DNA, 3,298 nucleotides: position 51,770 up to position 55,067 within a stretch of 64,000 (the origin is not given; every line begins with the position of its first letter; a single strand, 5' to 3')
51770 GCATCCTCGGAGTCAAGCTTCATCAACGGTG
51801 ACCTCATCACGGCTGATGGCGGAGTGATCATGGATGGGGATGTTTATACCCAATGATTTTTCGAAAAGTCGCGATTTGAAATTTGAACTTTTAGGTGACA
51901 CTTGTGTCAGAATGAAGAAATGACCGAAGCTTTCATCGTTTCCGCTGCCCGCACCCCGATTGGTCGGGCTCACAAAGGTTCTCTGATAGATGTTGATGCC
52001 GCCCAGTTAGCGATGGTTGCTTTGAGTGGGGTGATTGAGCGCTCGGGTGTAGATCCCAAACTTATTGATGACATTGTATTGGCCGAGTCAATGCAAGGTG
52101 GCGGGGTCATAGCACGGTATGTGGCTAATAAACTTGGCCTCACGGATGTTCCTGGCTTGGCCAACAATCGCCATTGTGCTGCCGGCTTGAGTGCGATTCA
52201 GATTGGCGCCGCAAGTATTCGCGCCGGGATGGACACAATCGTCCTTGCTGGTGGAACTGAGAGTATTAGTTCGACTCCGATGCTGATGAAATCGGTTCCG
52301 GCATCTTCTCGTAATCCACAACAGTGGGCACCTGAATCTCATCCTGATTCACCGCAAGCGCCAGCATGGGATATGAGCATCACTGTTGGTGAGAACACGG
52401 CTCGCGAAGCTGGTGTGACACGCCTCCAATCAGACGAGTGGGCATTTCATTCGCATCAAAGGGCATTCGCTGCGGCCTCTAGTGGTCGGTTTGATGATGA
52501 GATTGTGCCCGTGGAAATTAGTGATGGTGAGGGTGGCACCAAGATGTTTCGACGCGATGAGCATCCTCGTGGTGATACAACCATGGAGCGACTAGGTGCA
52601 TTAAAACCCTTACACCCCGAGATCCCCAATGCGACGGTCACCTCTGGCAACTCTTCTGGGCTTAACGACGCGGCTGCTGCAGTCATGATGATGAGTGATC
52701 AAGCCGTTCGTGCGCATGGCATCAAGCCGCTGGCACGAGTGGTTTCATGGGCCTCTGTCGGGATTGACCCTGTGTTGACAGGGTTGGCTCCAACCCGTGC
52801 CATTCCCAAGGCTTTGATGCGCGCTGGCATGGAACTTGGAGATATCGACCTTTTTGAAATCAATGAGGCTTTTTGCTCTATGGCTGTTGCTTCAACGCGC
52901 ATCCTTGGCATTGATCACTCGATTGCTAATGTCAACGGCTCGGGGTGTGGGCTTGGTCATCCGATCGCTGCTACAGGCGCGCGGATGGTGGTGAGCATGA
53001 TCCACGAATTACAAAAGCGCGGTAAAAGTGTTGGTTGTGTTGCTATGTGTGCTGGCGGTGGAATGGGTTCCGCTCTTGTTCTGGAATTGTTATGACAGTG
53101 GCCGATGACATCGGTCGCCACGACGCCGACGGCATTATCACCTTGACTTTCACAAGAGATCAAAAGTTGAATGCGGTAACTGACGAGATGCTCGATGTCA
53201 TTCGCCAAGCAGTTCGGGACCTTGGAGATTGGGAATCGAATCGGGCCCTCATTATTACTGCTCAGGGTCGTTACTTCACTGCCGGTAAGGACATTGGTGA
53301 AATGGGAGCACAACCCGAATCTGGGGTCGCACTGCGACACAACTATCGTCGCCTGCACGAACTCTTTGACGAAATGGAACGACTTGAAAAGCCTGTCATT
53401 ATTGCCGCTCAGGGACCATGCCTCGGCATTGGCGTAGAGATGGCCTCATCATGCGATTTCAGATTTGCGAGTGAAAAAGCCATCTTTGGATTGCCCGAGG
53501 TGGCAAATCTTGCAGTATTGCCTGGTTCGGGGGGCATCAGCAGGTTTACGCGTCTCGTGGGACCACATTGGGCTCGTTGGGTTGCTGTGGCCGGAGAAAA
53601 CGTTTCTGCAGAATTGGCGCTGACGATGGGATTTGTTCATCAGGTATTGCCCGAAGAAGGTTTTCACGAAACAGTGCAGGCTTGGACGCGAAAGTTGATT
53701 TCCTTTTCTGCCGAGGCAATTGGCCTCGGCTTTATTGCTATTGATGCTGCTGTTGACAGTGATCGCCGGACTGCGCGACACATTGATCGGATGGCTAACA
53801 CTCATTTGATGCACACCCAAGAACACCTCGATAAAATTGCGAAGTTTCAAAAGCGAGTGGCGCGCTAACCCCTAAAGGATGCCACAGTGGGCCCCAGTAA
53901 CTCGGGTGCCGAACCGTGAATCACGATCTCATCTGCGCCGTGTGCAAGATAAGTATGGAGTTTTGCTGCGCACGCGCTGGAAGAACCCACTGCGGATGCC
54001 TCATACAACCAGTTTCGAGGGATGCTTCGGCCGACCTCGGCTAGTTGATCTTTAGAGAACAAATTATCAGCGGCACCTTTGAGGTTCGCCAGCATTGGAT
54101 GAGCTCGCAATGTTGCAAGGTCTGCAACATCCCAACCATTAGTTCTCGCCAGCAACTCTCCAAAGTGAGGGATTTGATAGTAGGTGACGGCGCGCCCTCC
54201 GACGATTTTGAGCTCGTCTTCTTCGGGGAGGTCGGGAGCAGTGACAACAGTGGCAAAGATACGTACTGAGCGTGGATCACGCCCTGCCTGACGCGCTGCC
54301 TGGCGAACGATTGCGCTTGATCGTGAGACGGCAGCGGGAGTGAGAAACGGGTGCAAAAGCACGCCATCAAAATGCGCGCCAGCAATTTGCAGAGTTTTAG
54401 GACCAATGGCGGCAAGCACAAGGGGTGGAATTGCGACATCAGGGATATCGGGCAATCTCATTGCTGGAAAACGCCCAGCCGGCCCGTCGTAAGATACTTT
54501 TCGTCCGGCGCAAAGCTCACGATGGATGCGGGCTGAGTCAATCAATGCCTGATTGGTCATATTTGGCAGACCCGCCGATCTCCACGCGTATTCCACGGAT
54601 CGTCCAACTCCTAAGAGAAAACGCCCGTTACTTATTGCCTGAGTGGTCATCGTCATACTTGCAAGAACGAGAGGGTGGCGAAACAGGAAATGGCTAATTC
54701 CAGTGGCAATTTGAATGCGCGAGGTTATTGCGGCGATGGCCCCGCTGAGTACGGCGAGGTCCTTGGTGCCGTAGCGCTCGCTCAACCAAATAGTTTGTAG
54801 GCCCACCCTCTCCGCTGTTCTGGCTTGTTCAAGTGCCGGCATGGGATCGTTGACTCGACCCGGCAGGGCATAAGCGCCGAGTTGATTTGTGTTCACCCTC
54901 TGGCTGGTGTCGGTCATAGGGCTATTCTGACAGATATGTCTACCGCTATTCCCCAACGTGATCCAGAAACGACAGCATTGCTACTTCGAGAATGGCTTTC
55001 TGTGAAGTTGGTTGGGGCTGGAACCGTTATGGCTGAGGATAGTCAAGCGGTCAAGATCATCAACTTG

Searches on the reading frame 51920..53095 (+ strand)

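Call 52: search_protein_families(library=ncbifam, proteins=[window:51920-53095:+], max_evalue=1e-10)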
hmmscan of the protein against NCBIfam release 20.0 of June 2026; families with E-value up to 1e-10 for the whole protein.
window:51920-53095:+ (391 aa): 31 families (the best 25 are shown)
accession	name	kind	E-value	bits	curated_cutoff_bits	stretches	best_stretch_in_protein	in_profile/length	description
TIGR01930.1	AcCoA-C-Actrans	subfamily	3e-112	375.4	240.55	1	6-389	1-385/385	acetyl-CoA C-acyltransferase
NF004853.0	PRK06205.1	subfamily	2.4e-98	329.8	551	1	1-389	1-401/404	acetyl-CoA C-acetyltransferase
NF006086.0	PRK08235.1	equivalog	1.9e-94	317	526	1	1-389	1-391/393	acetyl-CoA C-acetyltransferase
NF005805.0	PRK07661.1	equivalog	4.6e-92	309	633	1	1-391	1-391/391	acetyl-CoA C-acetyltransferase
NF006552.0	PRK09051.1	subfamily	1.8e-90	304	565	1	2-389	4-393/395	beta-ketothiolase BktB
NF005890.0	PRK07851.1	equivalog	2.4e-89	300.1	580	1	1-390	1-404/406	acetyl-CoA C-acetyltransferase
NF006551.0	PRK09050.1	subfamily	7.4e-86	288.7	605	1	1-389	1-399/401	3-oxoadipyl-CoA thiolase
NF006553.0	PRK09052.1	equivalog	3.5e-85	286.4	567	1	2-390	6-398/399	acetyl-CoA C-acyltransferase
TIGR02430.1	pcaF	equivalog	3.7e-85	286.4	597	1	3-389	2-398/400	3-oxoadipyl-CoA thiolase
NF006090.0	PRK08242.1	equivalog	1.5e-83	281.2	514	1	1-389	1-400/402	acetyl-CoA C-acetyltransferase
NF004206.0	PRK05656.1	subfamily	7.8e-83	278.7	688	1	1-389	1-391/392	acetyl-CoA C-acetyltransferase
NF005033.0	PRK06445.1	equivalog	1.8e-82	277.6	511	1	2-389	3-393/395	acetyl-CoA C-acetyltransferase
NF042999.1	bketothiol_BktB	equivalog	2.4e-82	277.3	725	1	3-389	4-392/394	beta-ketothiolase BktB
NF005077.0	PRK06504.1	subfamily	2.6e-81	273.7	590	1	1-389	1-388/390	acetyl-CoA C-acetyltransferase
NF006001.0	PRK08131.1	equivalog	3e-79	266.8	622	1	1-389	1-398/401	3-oxoadipyl-CoA thiolase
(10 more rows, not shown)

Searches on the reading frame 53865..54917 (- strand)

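Call 52: search_protein_families(library=ncbifam, proteins=[window:53865-54917:-], max_evalue=1e-10)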
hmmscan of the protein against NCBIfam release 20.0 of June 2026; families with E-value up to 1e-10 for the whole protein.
window:53865-54917:- (350 aa): 16 families
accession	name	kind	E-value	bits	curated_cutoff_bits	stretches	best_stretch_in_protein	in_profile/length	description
TIGR03857.1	F420_MSMEG_2249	hypoth_equivalog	6.5e-138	459.4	218.4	1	13-340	1-328/329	TIGR03857 family LLM class F420-dependent oxidoreductase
TIGR03564.1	F420_MSMEG_4879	subfamily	5e-31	108.3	234.25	1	29-269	2-241/265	TIGR03564 family F420-dependent LLM class oxidoreductase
TIGR03841.1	F420_Rv3093c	subfamily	1.1e-26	94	213.65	1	25-333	9-294/298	LLM class F420-dependent oxidoreductase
NF002619.0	PRK02271.1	equivalog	3.4e-24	85.8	276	1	30-224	18-211/329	5,10-methylenetetrahydromethanopterin reductase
TIGR03555.1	F420_mer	equivalog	4.6e-21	75.5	348.7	1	32-224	18-210/325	5,10-methylenetetrahydromethanopterin reductase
TIGR04024.1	F420_NP1902A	hypoth_equivalog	9.1e-21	73.9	345.4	1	29-226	18-215/330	TIGR04024 family LLM class F420-dependent oxidoreductase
TIGR03619.1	F420_Rv2161c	subfamily_domain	1.5e-20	73.9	166.9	1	50-223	42-217/247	TIGR03619 family F420-dependent LLM class oxidoreductase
TIGR03617.1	F420_MSMEG_2256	subfamily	8.3e-19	67.6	278.15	1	32-264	1-243/318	TIGR03617 family F420-dependent LLM class oxidoreductase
TIGR03842.1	F420_CPS_4043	hypoth_equivalog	2.6e-18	66.2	295.45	1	27-223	14-203/329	TIGR03842 family LLM class F420-dependent oxidoreductase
TIGR03557.1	F420_G6P_family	subfamily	1.9e-16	60.1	210.4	1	16-187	3-186/316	TIGR03557 family F420-dependent LLM class oxidoreductase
TIGR03620.1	F420_MSMEG_4141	subfamily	4.4e-16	59.1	219.8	1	24-220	16-177/280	TIGR03620 family F420-dependent LLM class oxidoreductase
TIGR03559.1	F420_Rv3520c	subfamily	2.3e-15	56.5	335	1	26-107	13-93/325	LLM class F420-dependent oxidoreductase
TIGR03560.1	F420_Rv1855c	subfamily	4.8e-15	56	231.4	1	30-219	17-223/227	TIGR03560 family F420-dependent LLM class oxidoreductase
TIGR03621.1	F420_MSMEG_2516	subfamily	3e-14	52.9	213.15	1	29-188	17-175/295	TIGR03621 family F420-dependent LLM class oxidoreductase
TIGR04465.1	ArgArg_F420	equivalog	1.4e-13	50.7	470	1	29-218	63-262/364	F420-dependent hydroxymycolic acid dehydrogenase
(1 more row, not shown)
